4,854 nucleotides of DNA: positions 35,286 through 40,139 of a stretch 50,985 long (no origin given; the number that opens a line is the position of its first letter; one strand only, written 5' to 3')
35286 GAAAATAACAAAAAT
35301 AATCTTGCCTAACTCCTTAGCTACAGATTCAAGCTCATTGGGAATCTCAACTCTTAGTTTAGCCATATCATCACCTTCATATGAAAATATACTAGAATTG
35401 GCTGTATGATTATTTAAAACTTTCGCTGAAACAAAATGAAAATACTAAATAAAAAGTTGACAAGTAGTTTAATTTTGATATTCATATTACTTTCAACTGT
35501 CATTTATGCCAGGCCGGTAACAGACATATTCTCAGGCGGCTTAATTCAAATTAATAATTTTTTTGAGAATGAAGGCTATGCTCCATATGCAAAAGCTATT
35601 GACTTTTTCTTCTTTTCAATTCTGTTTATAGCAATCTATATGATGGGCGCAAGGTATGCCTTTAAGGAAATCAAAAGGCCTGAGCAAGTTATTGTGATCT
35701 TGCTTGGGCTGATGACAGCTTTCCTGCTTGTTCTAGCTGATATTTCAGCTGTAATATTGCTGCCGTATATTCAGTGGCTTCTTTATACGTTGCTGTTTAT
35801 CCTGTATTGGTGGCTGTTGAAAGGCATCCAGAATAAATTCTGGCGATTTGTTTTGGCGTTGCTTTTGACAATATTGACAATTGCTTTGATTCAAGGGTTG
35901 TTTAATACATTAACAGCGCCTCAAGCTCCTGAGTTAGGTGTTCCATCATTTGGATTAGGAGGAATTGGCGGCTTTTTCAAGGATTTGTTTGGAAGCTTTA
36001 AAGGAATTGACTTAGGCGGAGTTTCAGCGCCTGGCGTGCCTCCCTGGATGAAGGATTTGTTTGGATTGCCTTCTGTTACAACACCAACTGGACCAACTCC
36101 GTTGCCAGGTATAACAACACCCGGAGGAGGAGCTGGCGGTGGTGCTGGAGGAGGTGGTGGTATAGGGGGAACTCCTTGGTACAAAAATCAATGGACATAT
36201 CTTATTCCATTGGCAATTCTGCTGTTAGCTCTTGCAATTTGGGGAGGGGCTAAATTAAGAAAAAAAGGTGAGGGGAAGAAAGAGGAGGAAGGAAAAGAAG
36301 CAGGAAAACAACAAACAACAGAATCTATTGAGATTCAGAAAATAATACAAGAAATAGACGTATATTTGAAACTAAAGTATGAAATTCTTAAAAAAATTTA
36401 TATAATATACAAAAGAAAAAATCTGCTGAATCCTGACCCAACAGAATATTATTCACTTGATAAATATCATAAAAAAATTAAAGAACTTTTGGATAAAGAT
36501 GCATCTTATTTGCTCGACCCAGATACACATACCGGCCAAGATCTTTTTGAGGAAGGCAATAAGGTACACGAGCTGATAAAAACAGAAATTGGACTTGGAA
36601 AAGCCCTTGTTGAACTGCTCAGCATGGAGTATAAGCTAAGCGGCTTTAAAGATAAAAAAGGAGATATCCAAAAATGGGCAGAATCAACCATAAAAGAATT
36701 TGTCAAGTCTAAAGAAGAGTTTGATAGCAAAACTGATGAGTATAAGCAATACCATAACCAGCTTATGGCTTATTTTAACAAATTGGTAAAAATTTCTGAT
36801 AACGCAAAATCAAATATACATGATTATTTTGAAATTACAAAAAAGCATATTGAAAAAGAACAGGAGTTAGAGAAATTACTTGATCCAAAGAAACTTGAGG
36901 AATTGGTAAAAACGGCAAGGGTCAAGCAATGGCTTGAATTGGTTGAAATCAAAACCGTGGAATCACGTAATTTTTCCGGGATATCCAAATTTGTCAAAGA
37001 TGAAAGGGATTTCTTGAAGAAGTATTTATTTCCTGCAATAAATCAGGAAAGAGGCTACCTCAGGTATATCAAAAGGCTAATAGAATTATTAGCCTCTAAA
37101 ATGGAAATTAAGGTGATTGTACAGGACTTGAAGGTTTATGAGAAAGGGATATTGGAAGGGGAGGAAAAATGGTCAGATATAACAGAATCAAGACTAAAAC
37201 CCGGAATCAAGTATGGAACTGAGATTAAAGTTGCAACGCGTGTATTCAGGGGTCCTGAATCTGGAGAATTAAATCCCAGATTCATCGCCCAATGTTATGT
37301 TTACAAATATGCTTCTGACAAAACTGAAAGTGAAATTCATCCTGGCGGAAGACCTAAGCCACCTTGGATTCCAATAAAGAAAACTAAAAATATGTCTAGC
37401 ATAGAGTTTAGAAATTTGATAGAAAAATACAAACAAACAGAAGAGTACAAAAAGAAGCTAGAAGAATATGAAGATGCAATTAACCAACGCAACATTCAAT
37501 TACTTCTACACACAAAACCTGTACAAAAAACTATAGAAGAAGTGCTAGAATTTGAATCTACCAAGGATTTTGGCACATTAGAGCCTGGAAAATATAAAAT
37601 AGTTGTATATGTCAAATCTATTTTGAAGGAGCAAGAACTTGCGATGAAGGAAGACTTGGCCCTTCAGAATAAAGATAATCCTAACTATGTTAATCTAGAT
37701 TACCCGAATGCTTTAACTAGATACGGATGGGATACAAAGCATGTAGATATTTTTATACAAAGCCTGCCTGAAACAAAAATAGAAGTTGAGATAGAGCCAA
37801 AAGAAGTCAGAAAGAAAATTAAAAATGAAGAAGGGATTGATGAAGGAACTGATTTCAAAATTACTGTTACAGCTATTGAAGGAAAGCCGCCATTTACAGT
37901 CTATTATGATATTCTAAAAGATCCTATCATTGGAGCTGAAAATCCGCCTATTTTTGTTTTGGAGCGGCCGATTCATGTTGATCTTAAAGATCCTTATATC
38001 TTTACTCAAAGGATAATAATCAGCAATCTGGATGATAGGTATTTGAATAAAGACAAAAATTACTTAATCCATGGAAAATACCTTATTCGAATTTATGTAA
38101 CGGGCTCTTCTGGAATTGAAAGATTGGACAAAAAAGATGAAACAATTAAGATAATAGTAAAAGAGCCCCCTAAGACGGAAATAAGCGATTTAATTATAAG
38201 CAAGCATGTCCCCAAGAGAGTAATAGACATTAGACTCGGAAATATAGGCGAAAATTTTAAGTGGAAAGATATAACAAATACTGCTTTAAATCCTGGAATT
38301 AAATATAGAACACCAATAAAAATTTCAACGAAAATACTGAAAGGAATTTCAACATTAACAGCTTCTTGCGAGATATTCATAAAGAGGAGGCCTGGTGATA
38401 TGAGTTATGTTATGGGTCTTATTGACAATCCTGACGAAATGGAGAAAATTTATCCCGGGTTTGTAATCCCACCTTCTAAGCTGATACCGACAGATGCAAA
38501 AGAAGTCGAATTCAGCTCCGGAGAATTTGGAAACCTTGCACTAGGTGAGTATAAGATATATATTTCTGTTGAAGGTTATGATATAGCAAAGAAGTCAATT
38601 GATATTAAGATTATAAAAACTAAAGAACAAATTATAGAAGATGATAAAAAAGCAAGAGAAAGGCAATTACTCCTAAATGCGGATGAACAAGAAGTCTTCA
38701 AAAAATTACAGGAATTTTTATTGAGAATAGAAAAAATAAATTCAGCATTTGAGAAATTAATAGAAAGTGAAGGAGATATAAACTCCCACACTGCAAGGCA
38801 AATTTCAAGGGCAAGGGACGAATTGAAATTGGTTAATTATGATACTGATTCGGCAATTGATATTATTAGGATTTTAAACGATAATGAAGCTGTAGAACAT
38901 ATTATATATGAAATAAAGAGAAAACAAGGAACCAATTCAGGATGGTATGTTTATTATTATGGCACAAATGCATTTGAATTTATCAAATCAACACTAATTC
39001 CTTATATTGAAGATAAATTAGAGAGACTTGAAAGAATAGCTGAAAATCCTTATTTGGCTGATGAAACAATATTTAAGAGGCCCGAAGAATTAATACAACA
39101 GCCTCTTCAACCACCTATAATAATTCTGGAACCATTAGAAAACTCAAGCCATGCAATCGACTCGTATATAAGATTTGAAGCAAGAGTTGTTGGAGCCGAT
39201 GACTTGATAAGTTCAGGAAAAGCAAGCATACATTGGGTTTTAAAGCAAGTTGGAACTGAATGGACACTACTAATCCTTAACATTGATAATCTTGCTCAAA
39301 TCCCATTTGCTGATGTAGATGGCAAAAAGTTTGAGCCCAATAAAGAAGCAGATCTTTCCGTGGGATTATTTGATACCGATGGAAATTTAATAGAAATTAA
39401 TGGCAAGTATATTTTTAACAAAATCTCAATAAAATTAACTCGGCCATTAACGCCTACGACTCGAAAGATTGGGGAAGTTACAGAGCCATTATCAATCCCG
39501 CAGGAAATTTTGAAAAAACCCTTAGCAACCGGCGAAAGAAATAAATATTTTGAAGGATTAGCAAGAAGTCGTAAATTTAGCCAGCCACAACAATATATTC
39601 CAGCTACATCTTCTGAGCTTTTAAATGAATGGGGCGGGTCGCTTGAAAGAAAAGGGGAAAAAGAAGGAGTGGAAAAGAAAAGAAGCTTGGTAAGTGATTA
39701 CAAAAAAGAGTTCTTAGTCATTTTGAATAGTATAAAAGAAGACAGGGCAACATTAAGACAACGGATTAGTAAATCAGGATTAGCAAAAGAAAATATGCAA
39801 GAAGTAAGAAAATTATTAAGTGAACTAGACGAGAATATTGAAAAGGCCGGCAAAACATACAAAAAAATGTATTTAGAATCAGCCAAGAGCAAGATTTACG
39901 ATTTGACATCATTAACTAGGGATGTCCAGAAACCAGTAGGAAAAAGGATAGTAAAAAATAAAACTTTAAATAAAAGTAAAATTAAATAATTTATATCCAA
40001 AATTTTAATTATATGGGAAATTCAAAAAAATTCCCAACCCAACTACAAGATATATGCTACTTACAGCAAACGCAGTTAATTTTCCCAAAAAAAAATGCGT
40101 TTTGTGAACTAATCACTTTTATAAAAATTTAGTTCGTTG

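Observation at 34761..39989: wHTH/dead-NTase gene followed by a 1517-aa polytopic membrane giant: candidate uncharacterised system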

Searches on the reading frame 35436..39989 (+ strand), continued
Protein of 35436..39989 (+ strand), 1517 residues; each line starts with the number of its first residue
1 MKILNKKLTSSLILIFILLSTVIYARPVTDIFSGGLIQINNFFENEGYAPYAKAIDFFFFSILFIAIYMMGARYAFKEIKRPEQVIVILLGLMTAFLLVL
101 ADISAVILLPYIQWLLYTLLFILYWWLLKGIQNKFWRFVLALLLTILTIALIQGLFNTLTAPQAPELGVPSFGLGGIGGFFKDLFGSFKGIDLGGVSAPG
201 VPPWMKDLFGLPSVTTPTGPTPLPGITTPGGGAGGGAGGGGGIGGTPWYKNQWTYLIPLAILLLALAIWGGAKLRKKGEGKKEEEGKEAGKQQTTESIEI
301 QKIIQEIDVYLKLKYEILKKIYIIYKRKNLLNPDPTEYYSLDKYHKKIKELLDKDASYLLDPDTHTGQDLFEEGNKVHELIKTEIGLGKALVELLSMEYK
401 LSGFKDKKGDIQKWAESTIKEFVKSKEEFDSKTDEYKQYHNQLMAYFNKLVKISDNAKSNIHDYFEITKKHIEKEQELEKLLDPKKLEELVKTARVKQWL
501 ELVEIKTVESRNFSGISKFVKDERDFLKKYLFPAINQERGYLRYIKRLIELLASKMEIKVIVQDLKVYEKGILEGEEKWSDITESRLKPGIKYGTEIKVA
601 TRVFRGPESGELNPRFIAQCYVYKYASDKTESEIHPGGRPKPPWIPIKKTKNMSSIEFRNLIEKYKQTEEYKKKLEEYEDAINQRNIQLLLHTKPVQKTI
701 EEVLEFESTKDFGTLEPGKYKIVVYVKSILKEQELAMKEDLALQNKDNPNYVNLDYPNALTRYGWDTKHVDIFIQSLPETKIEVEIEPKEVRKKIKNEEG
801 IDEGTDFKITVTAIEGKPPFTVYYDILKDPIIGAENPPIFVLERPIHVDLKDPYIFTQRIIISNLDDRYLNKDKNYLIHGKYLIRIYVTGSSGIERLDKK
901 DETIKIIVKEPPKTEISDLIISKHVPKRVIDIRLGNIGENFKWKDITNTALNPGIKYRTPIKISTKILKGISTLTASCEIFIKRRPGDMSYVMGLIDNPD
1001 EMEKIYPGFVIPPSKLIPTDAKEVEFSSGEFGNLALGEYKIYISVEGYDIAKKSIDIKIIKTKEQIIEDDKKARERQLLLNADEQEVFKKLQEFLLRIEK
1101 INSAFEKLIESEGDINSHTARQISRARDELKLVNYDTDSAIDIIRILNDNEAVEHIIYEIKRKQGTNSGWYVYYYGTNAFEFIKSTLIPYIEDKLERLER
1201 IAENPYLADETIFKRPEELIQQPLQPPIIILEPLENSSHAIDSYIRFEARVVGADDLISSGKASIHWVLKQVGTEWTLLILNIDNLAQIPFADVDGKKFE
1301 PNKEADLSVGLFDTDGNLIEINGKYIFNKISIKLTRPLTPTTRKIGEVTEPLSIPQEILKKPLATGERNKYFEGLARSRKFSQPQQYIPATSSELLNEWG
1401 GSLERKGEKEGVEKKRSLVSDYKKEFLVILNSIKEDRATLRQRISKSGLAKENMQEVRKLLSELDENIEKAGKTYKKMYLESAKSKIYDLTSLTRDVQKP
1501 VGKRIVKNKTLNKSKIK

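Call 22: find_encoding_contigs(protein=P0005, flank=8000, max_places=1)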
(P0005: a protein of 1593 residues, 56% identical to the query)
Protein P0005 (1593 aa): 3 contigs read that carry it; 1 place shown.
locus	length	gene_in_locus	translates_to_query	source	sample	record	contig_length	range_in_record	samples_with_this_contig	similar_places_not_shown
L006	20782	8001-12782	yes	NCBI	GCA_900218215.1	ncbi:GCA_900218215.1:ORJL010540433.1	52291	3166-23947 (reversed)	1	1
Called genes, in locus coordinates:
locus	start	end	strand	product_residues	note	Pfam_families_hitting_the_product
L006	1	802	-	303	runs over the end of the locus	PF12840:HTH_20, PF05124:S_layer_C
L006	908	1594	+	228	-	-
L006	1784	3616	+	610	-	PF13522:GATase_6, PF13537:GATase_7, PF01380:SIS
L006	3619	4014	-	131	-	-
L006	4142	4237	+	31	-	-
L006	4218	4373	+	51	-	-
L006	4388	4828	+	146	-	PF04191:PEMT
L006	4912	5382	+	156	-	PF04768:NAT (weak), PF13302:Acetyltransf_3, PF13527:Acetyltransf_9, PF00583:Acetyltransf_1, PF13673:Acetyltransf_10, PF17013:Acetyltransf_15 (weak), PF13508:Acetyltransf_7, PF08445:FR47, +1 more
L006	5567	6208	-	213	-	PF00753:Lactamase_B, PF23023:Anti-Pycsar_Apyc1 (faint), PF12706:Lactamase_B_2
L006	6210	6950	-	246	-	PF08704:GCD14, PF00398:RrnaAD, PF05175:MTS (weak), PF13847:Methyltransf_31, PF08241:Methyltransf_11, PF13649:Methyltransf_25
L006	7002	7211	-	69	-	-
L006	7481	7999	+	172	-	PF12802:MarR_2 (weak)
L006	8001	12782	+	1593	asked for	PF13672:PP2C_2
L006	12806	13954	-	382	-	-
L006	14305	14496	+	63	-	-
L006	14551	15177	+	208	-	-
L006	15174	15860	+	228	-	PF19502:DUF6036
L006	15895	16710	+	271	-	-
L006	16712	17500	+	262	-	PF01790:LGT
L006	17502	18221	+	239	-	PF01988:VIT1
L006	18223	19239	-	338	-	PF00389:2-Hacid_dh, PF02826:2-Hacid_dh_C, PF01262:AlaDh_PNT_C (weak), PF03446:NAD_binding_2 (weak)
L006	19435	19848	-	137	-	PF03551:PadR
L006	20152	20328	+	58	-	-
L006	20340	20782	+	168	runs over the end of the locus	-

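Call 34: search_solved_structures(query=window:35436-39989:+, max_evalue=10, show_alignments=0)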
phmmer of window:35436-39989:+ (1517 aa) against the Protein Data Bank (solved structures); distinct sequences matched with E-value up to 10: 12.
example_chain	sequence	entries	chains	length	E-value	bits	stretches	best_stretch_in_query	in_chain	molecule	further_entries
7usc_C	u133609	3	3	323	0.027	15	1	230-292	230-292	Wiskott-Aldrich syndrome protein family member 1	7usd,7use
7nf6_B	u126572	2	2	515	0.044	14.3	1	61-179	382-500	B(0,+)-type amino acid transporter 1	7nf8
5o32_C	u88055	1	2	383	0.055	14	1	213-262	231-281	Complement factor H,Complement factor H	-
3p8c_D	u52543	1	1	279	0.057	14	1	229-292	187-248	Wiskott-Aldrich syndrome protein family member 1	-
5o35_C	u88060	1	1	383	0.066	13.7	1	213-265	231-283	Complement factor H,Complement factor H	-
6ch2_D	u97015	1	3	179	0.1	13.1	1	227-274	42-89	Flagellar hook-associated protein 2,Flagellar protein FliT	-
7dnm_A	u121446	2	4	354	1.4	9.4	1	1334-1390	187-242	AP_endonuc_2 domain-containing protein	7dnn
2q79_A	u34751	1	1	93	1.7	9.1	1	203-240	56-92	Regulatory protein E2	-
5vo5_A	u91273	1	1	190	5.1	7.5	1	220-311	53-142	Coiled-coil and C2 domain-containing protein 1-like,GH13992p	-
9yr4_A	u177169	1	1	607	7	7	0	225-294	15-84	Mitochondrial import receptor subunit TOM70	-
7dhg_C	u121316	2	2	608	7.1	7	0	225-294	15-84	Mitochondrial import receptor subunit TOM70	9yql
6e24_A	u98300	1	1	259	9.8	6.6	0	178-251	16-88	Transcription initiation factor TFIID subunit 1,Myc proto-oncogene protein,TATA-box-bindin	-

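Call 35: search_protein_families(library=phrogs, proteins=[window:35436-39989:+], max_evalue=0.1)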
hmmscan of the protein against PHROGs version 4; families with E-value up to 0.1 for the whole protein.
window:35436-39989:+ (1517 aa): 0 families

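Call 36: search_protein_families(library=padloc, proteins=[window:35436-39989:+], max_evalue=0.1)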
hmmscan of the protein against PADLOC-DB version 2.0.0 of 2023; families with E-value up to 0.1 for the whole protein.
window:35436-39989:+ (1517 aa): 0 families

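Call 78: search_protein_families(library=pfam, proteins=[L001:67-657:+, L001:641-1174:+], max_evalue=0.01)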
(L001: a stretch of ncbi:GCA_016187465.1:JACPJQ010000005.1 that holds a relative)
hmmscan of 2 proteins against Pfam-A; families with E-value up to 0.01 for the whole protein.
L001:67-657:+ (196 aa): 5 families
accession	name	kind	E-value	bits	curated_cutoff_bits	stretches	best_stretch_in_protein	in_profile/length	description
PF18765.7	Polbeta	-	4.7e-08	33.5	26.9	1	93-170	2-87/93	Polymerase beta, Nucleotidyltransferase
PF01909.29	NTP_transf_2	-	1.6e-06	28.8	21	1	90-165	4-78/93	Nucleotidyltransferase domain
PF01978.25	TrmB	-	0.00089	19.5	25.6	1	5-65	7-64/68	Sugar-specific transcriptional regulator TrmB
PF03965.22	Penicillinase_R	-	0.0012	19.7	22.6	0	40-71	39-70/115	Penicillinase repressor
PF21248.3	SoFic-like_C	-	0.0029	18.2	27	0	38-63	46-71/76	Protein adenylyltransferase SoFic-like, C-terminal domain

L001:641-1174:+ (177 aa): 1 family
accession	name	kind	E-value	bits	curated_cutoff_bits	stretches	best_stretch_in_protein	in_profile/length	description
PF05168.19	HEPN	-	2.8e-08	34.4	22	1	46-171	3-115/117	HEPN domain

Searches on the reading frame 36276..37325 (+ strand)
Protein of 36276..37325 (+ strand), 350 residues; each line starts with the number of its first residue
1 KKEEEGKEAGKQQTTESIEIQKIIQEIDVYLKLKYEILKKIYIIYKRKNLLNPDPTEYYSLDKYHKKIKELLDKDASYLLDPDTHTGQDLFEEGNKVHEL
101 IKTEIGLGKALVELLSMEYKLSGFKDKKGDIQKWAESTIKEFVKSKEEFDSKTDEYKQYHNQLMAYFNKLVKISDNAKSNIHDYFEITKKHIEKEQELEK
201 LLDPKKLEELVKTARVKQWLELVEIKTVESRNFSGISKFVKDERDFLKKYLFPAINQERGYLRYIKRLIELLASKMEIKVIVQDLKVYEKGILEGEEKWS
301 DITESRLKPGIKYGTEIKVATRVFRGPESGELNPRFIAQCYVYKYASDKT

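Call 55: search_solved_structures(query=A4, max_evalue=10, show_alignments=0)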
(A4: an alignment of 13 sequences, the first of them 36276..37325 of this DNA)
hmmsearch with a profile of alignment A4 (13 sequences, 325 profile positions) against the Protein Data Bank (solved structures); distinct sequences matched with E-value up to 10: 5.
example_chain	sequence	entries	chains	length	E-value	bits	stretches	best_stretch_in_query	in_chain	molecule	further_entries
5apx_A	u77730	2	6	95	0.077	15.5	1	62-109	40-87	GENERAL CONTROL PROTEIN GCN4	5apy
4pn8_A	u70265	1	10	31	0.56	12.7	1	14-41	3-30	CC-Pent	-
6jyk_A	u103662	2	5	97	4.1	9.8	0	9-44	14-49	UPF0335 protein CCNA_03428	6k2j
6cg8_A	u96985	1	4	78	4.8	9.6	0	10-44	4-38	UPF0335 protein B7Z12_12435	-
6ozx_A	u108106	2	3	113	9.8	8.6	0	9-44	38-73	UPF0335 protein CC_3319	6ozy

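Call 56: search_protein_families(library=pfam, alignment_id=A4, max_evalue=1)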
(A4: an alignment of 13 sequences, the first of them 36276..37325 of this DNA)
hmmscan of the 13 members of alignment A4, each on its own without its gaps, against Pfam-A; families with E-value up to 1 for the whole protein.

A. member 1, window:36276-37325:+ (350 aa): 2 families
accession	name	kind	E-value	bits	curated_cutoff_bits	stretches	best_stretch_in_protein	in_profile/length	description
PF00476.26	DNA_pol_A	-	0.0099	15.3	34.3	1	88-188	13-114/381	DNA polymerase family A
PF16767.10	KinB_sensor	-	0.14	13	27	0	107-176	23-94/122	Sensor domain of alginate biosynthesis sensor protein KinB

B. families by the number of members that match (of 13 scanned): 20 families
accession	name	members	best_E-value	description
PF08311.18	Mad3_BUB1_I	2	0.00096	Mad3/BUB1 homology region 1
PF00476.26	DNA_pol_A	1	0.0099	DNA polymerase family A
PF08651.15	DASH_Duo1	1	0.013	DASH complex subunit Duo1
PF17764.6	PriA_3primeBD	1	0.02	3'DNA-binding domain (3'BD)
PF15508.11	NAAA-beta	1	0.046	beta subunit of N-acylethanolamine-hydrolyzing acid amidase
PF22944.1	DGKD_4H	1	0.048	Diacylglycerol kinase delta, helical domain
PF22240.1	ISP_coupler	1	0.063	Type ISP restriction-modification enzyme, coupler domain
PF04711.18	ApoA-II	1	0.065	Apolipoprotein A-II (ApoA-II)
PF03167.25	UDG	1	0.066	Uracil DNA glycosylase superfamily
PF07913.16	DUF1678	1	0.073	Protein of unknown function (DUF1678)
PF09606.15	Med15_N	1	0.12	ARC105/Med15 mediator subunit N-terminal KIX domain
PF02785.25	Biotin_carb_C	1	0.13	Biotin carboxylase C-terminal domain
PF16767.10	KinB_sensor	1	0.14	Sensor domain of alginate biosynthesis sensor protein KinB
PF10157.14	BORCS6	1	0.19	BLOC-1-related complex sub-unit 6 C-terminal helix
PF12479.13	DUF3698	1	0.21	Protein of unknown function (DUF3698)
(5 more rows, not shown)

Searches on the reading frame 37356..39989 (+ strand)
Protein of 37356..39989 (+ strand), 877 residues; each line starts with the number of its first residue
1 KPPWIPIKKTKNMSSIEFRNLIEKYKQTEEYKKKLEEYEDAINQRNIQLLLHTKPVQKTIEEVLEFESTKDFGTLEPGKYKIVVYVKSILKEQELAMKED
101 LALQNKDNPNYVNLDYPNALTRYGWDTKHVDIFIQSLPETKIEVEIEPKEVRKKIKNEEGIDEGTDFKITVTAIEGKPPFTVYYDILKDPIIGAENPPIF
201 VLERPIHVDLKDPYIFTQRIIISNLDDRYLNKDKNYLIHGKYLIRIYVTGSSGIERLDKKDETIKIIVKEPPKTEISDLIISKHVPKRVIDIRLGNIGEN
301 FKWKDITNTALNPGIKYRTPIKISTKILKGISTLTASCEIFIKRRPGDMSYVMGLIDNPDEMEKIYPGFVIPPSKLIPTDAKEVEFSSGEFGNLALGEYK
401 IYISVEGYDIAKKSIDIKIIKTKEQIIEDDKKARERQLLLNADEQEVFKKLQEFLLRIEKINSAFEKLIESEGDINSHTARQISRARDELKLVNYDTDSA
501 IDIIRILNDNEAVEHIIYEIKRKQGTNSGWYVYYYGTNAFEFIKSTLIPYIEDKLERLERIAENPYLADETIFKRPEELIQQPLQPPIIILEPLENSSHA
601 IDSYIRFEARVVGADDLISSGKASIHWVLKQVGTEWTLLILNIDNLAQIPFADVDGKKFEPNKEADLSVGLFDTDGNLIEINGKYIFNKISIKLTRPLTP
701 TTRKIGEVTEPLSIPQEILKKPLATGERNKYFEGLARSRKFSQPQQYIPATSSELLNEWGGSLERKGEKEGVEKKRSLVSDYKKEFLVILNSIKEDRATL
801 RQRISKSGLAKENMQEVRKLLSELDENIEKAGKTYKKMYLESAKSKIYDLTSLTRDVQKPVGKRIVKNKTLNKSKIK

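Call 57: find_homologous_proteins(query=window:37356-39989:+, max_evalue=0.001)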
Query window:37356-39989:+ (877 aa): 1 proteins with E <= 0.001 among 8000 candidates.
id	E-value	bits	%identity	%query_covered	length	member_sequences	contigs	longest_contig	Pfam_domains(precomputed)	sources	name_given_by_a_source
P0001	0.0e+0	1944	100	100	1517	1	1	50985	-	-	-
